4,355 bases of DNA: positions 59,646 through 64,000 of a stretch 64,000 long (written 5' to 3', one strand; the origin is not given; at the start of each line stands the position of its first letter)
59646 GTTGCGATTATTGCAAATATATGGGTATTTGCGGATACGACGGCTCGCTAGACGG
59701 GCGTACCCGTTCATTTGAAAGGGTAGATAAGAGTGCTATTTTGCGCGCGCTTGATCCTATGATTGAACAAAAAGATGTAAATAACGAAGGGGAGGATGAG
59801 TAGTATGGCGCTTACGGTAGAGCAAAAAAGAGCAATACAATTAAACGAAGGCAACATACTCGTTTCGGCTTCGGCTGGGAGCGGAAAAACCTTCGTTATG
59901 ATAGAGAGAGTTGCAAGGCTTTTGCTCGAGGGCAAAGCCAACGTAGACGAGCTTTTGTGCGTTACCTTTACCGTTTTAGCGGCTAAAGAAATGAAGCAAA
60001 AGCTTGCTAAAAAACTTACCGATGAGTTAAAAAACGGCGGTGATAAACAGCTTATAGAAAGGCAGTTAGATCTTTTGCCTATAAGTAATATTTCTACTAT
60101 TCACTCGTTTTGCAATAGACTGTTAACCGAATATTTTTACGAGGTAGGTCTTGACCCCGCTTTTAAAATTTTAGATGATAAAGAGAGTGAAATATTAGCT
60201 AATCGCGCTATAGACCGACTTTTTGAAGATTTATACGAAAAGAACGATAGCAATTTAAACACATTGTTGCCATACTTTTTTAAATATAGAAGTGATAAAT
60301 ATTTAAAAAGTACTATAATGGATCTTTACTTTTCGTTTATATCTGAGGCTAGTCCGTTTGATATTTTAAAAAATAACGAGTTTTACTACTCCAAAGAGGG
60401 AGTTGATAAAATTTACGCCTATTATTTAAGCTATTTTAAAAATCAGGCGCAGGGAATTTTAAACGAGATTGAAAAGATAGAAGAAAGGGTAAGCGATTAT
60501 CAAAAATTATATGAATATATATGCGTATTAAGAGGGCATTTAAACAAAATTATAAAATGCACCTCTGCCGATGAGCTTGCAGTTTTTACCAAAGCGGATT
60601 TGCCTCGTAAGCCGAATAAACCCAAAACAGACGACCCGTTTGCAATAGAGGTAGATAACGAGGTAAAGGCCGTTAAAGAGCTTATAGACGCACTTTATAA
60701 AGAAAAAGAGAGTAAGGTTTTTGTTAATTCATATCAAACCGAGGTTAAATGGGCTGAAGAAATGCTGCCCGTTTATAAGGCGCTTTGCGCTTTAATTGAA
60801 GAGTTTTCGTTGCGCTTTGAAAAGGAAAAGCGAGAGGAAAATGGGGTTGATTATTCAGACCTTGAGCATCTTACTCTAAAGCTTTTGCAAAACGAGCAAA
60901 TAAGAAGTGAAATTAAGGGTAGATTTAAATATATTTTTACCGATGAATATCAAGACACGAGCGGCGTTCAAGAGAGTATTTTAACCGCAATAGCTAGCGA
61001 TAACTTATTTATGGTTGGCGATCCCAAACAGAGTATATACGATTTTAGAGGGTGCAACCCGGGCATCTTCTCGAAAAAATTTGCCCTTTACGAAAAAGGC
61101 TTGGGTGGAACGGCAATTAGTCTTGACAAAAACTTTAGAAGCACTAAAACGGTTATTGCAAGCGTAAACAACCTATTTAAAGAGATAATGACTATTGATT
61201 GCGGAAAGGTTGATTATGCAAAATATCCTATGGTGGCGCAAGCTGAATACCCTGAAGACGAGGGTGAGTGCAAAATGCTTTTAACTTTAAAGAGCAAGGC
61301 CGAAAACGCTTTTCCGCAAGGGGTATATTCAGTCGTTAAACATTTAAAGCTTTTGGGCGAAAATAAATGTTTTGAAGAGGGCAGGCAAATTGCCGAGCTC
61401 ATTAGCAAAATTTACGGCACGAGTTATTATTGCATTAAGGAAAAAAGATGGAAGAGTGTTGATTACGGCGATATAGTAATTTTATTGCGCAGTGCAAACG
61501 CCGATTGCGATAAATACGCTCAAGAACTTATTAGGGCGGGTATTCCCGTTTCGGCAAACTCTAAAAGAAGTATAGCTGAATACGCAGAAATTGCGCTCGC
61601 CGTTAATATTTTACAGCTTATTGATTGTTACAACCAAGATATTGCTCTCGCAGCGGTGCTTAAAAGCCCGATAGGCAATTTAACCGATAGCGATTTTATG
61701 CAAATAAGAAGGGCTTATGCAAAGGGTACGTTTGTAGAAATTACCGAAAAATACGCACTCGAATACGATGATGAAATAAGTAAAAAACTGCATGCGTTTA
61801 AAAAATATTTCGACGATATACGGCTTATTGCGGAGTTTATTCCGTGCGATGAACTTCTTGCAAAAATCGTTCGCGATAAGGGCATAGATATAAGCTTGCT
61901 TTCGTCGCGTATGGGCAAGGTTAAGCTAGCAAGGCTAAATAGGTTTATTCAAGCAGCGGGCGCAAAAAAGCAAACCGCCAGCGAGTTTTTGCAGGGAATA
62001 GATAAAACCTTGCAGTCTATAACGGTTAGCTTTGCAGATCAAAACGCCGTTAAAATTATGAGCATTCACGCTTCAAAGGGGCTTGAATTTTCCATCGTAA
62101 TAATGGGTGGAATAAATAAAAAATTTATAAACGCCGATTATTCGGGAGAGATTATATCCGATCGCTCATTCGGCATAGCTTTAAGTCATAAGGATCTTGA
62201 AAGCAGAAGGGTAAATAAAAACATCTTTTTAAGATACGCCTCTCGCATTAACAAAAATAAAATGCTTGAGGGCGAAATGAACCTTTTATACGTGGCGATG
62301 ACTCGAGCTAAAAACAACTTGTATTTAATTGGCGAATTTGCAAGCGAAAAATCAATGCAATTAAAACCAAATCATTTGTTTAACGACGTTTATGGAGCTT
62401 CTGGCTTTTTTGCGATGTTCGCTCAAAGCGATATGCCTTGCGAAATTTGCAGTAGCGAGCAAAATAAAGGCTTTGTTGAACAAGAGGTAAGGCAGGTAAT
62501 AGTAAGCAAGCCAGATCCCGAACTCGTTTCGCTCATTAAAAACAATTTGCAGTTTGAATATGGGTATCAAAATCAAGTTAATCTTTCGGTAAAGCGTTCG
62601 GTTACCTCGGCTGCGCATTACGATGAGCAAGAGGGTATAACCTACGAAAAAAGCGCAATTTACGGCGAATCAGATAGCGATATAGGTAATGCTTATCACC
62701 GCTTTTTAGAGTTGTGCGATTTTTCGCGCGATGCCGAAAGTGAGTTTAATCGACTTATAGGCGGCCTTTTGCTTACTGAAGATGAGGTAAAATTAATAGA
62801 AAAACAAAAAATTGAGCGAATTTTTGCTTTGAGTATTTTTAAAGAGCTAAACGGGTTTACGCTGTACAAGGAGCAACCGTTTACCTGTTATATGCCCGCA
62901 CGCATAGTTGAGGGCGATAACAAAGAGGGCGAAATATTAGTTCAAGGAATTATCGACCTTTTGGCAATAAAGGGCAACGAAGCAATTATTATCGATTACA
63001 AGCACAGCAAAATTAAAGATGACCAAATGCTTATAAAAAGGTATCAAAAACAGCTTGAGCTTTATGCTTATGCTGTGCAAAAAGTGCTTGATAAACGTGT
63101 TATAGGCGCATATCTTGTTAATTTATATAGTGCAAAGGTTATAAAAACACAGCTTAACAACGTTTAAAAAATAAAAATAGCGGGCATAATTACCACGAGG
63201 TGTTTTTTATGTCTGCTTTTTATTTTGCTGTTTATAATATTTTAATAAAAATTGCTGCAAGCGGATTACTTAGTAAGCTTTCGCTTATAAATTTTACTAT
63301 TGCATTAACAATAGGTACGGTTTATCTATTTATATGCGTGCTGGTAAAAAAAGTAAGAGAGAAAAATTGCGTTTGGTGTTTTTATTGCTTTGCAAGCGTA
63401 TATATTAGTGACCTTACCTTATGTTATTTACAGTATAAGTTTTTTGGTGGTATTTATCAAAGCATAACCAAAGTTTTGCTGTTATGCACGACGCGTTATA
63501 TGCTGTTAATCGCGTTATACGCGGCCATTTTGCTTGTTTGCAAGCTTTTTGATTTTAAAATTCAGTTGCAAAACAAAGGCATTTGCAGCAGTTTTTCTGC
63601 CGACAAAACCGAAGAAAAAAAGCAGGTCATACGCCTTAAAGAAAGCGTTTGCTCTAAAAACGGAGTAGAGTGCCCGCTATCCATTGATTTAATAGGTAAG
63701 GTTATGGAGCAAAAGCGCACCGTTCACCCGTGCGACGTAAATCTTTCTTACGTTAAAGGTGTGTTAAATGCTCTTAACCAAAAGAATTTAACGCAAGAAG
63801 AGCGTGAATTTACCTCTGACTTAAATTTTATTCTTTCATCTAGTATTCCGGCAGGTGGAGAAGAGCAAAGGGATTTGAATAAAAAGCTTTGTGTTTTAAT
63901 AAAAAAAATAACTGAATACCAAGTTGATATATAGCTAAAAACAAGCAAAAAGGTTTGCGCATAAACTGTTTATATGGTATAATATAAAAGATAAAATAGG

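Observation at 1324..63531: Very dense intergenic hairpin-repeat family with a conserved, non-palindromic 18-nt core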

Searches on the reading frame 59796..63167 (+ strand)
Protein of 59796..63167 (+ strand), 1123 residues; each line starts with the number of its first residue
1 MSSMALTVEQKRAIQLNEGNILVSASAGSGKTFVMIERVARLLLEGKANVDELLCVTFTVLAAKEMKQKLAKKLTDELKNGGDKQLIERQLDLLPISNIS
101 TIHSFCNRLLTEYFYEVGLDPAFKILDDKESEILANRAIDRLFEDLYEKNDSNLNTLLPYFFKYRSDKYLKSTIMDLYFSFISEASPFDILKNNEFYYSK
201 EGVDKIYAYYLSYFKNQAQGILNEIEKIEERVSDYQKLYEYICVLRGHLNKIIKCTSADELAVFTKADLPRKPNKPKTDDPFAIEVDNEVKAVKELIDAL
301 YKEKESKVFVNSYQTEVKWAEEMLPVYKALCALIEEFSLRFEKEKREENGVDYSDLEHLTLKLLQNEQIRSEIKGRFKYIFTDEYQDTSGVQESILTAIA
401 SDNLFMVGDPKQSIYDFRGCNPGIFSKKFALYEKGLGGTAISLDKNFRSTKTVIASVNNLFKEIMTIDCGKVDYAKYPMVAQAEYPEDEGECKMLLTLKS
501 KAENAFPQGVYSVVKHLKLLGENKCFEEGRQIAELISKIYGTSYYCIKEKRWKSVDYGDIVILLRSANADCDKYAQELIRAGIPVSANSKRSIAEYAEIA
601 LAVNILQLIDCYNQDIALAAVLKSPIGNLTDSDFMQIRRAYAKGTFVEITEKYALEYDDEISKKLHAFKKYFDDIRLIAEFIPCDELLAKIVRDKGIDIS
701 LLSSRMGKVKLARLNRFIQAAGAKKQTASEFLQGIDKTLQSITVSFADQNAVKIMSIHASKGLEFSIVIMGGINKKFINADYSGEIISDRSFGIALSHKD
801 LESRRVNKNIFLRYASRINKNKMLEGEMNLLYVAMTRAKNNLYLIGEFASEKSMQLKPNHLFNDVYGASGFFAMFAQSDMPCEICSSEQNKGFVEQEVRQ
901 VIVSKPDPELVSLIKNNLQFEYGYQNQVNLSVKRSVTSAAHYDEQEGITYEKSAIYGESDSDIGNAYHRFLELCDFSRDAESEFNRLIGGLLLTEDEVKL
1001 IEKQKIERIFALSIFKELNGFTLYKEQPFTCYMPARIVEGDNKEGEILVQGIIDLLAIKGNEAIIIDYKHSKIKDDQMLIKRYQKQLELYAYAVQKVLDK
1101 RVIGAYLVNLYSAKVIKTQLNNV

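Call 9: search_protein_families(library=ncbifam, proteins=[window:59796-63167:+])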
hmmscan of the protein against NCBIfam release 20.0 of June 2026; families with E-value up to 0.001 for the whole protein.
window:59796-63167:+ (1123 aa): 14 families
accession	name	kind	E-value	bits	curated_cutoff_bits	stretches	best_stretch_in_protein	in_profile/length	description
TIGR02785.1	addA_Gpos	equivalog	5.4e-193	643.9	707.65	2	7-854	3-886/1234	helicase-exonuclease AddAB subunit AddA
TIGR02784.1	addA_alphas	equivalog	8.6e-86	289.3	860.75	2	99-1115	112-1135/1138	double-strand break repair helicase AddA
TIGR00609.1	recB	equivalog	8.3e-63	213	696.05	1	18-865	9-830/1175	exodeoxyribonuclease V subunit beta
NF010485.0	PRK13909.1-2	equivalog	7.3e-55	186.6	650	3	23-466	8-429/909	RecB-like helicase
TIGR01073.1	pcrA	equivalog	1.1e-54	186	911.2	3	6-139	5-122/725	DNA helicase PcrA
NF008743.0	PRK11773.1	equivalog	3.2e-49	168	965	3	6-141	10-129/720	DNA helicase II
TIGR01075.1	uvrD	equivalog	1.9e-47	162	1144.45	3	6-141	5-124/715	DNA helicase II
TIGR01074.1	rep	equivalog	3.3e-44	151.2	951.45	3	6-158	2-135/668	DNA helicase Rep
NF010487.0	PRK13909.1-4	equivalog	1.6e-39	135.9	759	4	329-606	276-523/924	RecB-like helicase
NF008172.0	PRK10919.1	equivalog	1.2e-28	99.8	1168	2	341-461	171-291/673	DNA helicase Rep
NF008276.0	PRK11054.1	equivalog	6.2e-28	97.7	543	2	3-75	194-266/684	DNA helicase IV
NF008128.0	PRK10876.1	equivalog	1.2e-26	92.7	1697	2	336-626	334-620/1181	exodeoxyribonuclease V subunit beta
TIGR01448.2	helicase_RecD2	equivalog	0.00042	18.6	500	0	827-848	669-690/713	SF1B family DNA helicase RecD2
TIGR00372.1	cas4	equivalog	0.00051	19.9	65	0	1046-1118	65-133/180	CRISPR-associated protein Cas4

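Call 38: search_solved_structures(query=window:59796-63167:+, show_alignments=1, max_evalue=1e-20)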
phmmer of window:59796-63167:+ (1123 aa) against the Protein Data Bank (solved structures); distinct sequences matched with E-value up to 1e-20: 7.
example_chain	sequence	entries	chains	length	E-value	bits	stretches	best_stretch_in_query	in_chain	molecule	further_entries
3u44_A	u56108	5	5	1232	4.4e-106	359.2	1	7-850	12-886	ATP-dependent helicase/nuclease subunit A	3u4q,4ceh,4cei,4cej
1pjr_A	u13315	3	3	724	1.5e-26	95.9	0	6-180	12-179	PCRA | ATP-DEPENDENT HELICASE PCRA | HELICASE PCRA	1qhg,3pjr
3lfu_A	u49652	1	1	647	8.2e-23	83.6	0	352-462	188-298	DNA helicase II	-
2is1_A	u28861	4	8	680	1.5e-22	82.7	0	352-462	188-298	DNA helicase II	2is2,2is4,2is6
4c2u_A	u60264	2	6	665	1.8e-22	82.4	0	338-462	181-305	DNA HELICASE II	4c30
2pjr_A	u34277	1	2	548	2.6e-22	81.9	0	6-180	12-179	PROTEIN (HELICASE PCRA)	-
4c2t_A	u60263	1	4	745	3.1e-22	81.7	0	338-462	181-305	DNA HELICASE II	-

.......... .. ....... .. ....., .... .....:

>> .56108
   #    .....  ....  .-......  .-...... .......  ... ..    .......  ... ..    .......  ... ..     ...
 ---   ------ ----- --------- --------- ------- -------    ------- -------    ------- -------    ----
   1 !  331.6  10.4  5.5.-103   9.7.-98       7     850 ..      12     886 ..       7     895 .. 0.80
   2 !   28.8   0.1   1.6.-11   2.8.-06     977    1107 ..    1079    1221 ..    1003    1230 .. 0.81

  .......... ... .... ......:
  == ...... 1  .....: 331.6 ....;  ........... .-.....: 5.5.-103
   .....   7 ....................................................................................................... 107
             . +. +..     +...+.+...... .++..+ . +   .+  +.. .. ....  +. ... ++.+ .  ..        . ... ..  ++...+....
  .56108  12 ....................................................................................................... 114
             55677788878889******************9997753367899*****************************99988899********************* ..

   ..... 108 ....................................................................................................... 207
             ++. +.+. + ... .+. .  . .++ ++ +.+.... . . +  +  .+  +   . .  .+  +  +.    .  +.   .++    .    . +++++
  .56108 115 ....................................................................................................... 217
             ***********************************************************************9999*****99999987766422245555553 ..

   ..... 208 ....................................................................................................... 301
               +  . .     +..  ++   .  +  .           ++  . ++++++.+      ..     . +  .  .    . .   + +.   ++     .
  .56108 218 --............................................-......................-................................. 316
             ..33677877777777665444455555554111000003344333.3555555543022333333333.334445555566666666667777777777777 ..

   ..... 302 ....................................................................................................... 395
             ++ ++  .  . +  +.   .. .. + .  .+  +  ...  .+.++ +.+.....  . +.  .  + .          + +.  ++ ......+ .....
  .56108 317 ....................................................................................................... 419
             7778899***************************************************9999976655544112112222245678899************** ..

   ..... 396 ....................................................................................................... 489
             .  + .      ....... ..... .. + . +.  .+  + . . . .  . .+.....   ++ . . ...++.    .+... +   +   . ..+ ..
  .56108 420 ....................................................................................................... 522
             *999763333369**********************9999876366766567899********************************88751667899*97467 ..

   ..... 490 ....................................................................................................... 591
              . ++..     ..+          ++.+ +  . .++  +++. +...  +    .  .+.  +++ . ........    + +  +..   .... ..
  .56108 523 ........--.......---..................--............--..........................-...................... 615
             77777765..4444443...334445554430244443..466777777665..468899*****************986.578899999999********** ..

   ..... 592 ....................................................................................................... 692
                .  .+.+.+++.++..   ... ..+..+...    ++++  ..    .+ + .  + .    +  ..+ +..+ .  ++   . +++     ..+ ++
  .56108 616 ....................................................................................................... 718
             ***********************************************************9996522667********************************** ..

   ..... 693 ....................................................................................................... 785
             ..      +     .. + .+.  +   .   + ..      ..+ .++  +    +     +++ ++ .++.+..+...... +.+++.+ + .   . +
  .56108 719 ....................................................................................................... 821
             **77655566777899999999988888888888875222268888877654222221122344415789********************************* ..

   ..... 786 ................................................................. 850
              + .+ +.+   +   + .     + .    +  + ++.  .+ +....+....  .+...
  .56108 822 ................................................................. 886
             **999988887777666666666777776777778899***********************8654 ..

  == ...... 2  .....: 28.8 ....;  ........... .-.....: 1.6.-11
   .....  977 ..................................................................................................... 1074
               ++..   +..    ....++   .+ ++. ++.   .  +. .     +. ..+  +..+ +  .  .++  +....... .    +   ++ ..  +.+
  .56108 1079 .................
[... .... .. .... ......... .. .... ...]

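Call 72: find_encoding_contigs(protein=window:59796-63167:+, flank=10000, max_places=2)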
Protein window:59796-63167:+ (1123 aa): no gene with exactly this product is on record in the collection.

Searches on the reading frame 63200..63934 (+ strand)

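Call 26: search_protein_families(library=pfam, proteins=[window:63200-63934:+], max_evalue=0.01)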
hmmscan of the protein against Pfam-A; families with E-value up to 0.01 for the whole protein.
window:63200-63934:+ (244 aa): 1 family
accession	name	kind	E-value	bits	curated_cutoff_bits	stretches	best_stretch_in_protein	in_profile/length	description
PF05868.16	Rotavirus_VP7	-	0.0017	18.3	24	1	106-168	83-145/249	Rotavirus major outer capsid protein VP7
